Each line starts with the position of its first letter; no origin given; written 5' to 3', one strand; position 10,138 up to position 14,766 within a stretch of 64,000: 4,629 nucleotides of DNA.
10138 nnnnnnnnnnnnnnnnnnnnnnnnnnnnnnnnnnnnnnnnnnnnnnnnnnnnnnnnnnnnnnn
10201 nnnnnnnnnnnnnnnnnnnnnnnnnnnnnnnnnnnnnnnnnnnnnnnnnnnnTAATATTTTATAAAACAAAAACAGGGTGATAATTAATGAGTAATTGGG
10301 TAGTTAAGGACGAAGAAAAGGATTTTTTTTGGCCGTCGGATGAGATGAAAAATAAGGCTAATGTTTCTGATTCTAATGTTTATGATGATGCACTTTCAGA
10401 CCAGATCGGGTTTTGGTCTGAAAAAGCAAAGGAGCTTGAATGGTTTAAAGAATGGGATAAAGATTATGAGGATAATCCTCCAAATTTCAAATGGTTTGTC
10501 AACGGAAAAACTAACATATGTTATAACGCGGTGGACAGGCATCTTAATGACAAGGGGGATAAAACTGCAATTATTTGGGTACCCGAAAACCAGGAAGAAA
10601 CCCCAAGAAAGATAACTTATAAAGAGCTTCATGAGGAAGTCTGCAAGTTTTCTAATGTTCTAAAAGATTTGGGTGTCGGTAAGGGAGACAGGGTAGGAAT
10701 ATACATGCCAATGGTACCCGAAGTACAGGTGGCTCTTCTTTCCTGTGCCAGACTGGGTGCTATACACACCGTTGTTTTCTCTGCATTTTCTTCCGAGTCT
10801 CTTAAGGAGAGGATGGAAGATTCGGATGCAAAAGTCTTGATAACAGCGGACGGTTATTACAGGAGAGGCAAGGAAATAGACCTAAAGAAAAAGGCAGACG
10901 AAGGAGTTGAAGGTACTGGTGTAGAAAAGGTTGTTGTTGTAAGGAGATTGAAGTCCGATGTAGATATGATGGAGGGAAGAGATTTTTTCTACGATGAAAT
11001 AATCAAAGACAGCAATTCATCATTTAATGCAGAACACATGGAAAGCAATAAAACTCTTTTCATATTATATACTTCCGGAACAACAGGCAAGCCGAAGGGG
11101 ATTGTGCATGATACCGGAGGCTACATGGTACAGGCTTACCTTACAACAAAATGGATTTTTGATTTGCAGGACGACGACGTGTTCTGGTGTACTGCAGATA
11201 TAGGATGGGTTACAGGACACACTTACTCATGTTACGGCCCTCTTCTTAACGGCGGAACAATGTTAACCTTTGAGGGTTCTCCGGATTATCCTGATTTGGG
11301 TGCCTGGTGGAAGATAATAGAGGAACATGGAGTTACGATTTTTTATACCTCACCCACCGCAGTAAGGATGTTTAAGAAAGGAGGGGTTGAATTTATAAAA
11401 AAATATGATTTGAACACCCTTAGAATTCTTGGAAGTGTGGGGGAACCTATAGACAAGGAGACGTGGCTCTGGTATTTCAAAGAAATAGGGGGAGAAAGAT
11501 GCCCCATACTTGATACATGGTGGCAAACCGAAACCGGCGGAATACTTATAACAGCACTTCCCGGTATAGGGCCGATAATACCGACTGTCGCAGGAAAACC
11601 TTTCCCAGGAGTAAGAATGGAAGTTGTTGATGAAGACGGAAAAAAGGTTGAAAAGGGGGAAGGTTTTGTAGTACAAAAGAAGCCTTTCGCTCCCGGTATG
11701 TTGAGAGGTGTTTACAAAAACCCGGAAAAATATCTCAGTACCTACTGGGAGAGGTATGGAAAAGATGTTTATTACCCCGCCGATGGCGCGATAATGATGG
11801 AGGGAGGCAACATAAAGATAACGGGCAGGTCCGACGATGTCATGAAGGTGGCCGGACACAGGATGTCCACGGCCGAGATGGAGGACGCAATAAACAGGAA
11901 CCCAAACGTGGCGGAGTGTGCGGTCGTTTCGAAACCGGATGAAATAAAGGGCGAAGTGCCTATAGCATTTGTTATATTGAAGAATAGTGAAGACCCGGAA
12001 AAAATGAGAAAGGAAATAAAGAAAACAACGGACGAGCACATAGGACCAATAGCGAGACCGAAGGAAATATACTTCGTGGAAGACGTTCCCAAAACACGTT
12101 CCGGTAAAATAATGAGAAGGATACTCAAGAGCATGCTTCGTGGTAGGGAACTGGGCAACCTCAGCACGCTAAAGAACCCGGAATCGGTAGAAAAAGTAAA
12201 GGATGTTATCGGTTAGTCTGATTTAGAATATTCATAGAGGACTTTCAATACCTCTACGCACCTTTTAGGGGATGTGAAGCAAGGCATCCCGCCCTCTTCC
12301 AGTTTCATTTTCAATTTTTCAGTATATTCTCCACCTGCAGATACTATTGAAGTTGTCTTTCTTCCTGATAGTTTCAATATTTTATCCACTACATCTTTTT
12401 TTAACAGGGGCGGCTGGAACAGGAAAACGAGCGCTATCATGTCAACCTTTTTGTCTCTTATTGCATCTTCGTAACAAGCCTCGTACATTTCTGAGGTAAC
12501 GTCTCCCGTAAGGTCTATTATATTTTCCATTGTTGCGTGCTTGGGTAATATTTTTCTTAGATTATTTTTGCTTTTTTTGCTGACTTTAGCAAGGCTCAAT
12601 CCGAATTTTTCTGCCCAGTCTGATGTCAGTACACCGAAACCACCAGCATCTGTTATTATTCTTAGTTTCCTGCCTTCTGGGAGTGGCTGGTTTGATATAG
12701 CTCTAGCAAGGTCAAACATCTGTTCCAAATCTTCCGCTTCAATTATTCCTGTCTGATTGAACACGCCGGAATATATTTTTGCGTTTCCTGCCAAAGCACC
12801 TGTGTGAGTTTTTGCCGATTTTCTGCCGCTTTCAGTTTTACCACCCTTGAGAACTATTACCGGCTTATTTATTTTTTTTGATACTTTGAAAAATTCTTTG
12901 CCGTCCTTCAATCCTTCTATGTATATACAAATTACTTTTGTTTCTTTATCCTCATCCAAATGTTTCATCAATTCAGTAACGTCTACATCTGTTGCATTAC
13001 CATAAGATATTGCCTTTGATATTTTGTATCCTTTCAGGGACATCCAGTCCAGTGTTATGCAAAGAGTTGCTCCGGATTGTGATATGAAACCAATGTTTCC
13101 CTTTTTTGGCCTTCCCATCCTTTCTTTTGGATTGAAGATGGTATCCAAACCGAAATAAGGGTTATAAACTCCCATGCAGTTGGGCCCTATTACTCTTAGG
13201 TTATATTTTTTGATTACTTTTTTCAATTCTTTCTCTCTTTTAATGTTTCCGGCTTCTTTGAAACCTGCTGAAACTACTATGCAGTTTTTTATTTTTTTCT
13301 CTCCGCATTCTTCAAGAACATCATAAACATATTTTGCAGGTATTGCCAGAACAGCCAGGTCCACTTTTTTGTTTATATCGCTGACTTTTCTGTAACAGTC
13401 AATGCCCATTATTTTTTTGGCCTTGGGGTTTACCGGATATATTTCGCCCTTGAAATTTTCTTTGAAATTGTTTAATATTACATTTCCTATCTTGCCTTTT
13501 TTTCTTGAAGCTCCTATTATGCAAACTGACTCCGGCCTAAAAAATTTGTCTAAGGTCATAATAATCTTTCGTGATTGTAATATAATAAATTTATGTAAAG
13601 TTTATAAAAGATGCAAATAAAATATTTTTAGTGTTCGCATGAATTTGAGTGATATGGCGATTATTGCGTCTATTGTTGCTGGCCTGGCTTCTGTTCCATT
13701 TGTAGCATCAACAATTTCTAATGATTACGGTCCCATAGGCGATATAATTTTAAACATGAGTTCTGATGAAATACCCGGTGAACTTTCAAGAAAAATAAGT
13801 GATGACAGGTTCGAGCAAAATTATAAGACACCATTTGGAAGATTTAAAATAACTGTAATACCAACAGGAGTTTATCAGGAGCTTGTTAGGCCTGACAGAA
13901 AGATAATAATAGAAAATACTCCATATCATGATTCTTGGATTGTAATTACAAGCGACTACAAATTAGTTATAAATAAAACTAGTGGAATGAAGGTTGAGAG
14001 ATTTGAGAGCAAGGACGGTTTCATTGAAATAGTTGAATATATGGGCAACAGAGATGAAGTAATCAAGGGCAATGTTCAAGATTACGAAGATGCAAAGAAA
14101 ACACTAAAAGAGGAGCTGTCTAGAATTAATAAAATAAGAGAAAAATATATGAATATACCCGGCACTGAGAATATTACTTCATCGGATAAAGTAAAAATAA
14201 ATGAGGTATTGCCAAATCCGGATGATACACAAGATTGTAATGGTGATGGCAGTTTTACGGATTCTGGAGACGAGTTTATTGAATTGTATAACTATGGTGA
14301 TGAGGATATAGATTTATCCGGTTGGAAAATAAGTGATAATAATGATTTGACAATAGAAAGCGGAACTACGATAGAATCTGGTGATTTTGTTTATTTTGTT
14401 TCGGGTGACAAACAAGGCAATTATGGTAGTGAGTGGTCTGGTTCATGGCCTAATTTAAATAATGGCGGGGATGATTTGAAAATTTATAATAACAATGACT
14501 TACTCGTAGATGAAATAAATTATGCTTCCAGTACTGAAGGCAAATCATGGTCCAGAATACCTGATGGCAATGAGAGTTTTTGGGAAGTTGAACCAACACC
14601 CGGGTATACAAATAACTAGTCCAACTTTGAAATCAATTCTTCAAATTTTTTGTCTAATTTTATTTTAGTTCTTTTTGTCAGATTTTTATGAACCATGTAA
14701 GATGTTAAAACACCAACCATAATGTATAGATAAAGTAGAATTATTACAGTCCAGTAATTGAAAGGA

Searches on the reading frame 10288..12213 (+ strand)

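Call 16: search_protein_families(library=pfam, proteins=[window:10288-12213:+], max_evalue=0.00001)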
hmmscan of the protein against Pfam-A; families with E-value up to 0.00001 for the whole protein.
window:10288-12213:+ (642 aa): 3 families
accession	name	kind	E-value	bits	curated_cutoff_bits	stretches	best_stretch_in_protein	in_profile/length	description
PF00501.34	AMP-binding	-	2e-84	284.1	29.9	1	83-458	2-368/384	AMP-binding enzyme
PF13193.12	AMP-binding_C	-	3.2e-27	95.7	24.5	1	530-607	1-76/76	AMP-binding enzyme C-terminal domain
PF16177.11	ACAS_N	-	3.3e-17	62.5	27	1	30-81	3-55/55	Acetyl-coenzyme A synthetase N-terminus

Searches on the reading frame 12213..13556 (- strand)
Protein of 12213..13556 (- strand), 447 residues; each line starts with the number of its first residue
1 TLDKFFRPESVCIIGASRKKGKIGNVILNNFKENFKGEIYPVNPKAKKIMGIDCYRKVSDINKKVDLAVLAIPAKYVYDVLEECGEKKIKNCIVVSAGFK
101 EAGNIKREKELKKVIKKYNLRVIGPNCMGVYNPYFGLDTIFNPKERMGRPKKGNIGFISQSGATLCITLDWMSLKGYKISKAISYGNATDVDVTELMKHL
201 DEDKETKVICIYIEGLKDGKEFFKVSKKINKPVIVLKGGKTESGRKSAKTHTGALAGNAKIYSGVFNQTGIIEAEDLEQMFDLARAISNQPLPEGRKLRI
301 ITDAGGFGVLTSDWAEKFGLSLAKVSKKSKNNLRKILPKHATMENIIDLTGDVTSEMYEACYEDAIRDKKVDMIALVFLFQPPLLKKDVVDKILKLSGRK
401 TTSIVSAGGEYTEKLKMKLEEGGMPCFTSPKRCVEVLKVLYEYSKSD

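Call 16: search_protein_families(library=pfam, proteins=[window:12213-13556:-], max_evalue=0.00001)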
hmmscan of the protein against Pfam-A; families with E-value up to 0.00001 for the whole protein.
window:12213-13556:- (447 aa): 4 families
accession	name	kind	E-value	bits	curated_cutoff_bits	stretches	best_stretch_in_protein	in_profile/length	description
PF13607.11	Succ_CoA_lig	-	1.6e-47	161.2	27.4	1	152-286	1-137/138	Succinyl-CoA ligase like flavodoxin domain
PF13380.12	CoA_binding_2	-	1.2e-27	97.1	22.8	1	10-132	2-115/116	CoA binding domain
PF02629.25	CoA_binding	-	4.4e-15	56.7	22.3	1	8-98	3-97/97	CoA binding domain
PF19045.5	Ligase_CoA_2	-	1.9e-08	34.9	23.7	1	300-390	3-96/162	Ligase-CoA domain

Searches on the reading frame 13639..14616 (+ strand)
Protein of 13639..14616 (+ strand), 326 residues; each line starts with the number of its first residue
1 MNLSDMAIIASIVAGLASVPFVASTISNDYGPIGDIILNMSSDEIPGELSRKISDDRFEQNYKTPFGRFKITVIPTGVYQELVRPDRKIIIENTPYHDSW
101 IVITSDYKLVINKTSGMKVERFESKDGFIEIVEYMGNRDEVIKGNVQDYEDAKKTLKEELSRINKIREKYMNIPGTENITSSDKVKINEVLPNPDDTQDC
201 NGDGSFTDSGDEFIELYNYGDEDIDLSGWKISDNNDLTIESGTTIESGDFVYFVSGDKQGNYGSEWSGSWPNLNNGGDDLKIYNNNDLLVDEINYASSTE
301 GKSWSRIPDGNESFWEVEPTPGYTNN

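Call 16: search_protein_families(library=pfam, proteins=[window:13639-14616:+], max_evalue=0.00001)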
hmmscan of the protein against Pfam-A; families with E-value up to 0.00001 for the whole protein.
window:13639-14616:+ (326 aa): 1 family
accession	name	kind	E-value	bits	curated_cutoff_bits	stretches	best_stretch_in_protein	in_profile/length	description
PF00932.25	LTD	-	6.6e-20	71.9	34.3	1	181-295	4-107/109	Lamin Tail Domain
